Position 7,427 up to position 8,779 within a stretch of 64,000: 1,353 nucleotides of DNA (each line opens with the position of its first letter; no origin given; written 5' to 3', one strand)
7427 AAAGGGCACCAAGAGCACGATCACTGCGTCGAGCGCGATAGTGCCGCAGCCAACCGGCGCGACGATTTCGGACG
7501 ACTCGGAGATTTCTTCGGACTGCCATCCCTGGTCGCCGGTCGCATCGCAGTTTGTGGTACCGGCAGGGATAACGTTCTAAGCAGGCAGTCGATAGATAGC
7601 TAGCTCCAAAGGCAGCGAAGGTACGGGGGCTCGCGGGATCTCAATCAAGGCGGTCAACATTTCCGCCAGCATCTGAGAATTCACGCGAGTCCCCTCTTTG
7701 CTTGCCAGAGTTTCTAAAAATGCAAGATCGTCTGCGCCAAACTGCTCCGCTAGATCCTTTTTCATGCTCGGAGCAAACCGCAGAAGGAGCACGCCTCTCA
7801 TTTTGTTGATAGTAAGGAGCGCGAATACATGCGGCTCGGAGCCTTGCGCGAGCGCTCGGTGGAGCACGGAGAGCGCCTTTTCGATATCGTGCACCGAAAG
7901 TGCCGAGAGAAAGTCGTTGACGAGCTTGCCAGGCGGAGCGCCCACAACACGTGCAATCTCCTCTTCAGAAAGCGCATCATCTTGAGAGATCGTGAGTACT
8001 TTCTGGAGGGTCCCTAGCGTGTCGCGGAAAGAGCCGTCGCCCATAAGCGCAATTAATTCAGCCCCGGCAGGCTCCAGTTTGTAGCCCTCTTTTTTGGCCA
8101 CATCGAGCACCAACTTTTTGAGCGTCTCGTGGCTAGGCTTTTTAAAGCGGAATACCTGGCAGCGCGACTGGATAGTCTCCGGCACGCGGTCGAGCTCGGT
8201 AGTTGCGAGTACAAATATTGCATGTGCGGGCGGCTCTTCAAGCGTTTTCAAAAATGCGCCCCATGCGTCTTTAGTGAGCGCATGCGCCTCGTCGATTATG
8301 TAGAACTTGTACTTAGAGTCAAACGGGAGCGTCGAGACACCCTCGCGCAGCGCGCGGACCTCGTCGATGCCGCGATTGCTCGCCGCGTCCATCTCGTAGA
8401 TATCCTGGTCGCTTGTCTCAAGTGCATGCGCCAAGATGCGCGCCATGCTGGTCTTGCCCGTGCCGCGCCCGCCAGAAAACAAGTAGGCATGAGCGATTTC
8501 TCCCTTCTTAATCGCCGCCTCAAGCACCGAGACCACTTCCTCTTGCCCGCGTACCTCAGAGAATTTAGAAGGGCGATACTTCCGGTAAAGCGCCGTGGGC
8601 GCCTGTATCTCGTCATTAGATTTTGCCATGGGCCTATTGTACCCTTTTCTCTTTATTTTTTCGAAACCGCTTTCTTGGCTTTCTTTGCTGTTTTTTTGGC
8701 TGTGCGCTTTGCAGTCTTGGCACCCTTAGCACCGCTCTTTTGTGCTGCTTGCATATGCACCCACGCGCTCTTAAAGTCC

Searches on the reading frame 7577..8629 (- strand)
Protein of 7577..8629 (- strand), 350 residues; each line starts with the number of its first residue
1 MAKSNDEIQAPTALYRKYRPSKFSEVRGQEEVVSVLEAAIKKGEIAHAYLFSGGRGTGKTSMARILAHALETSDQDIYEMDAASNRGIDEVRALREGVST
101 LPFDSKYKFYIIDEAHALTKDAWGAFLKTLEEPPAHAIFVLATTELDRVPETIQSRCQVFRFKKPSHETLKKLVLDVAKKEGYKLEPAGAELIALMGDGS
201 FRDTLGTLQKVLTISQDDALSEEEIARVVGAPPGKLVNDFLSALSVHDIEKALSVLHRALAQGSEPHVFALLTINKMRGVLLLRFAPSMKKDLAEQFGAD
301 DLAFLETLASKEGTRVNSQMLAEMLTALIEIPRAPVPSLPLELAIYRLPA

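Call 43: search_protein_families(library=pfam, proteins=[window:7577-8629:-], max_evalue=0.00001)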
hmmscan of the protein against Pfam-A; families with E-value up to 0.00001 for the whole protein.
window:7577-8629:- (350 aa): 4 families
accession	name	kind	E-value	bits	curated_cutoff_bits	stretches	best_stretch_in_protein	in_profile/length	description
PF13177.12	DNA_pol3_delta2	-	6.6e-33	114.4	27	2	85-165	80-160/161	DNA polymerase III, delta subunit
PF00004.35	AAA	-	7.1e-11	43.1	21.2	1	50-161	2-127/131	ATPase family associated with various cellular activities (AAA)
PF12169.13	DNA_pol3_gamma3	-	1.5e-06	28.4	24.4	1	221-348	2-127/143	DNA polymerase III subunits gamma and tau domain III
PF05496.18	RuvB_N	-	6.1e-06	26.5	27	0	19-121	2-99/159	Holliday junction DNA helicase RuvB P-loop domain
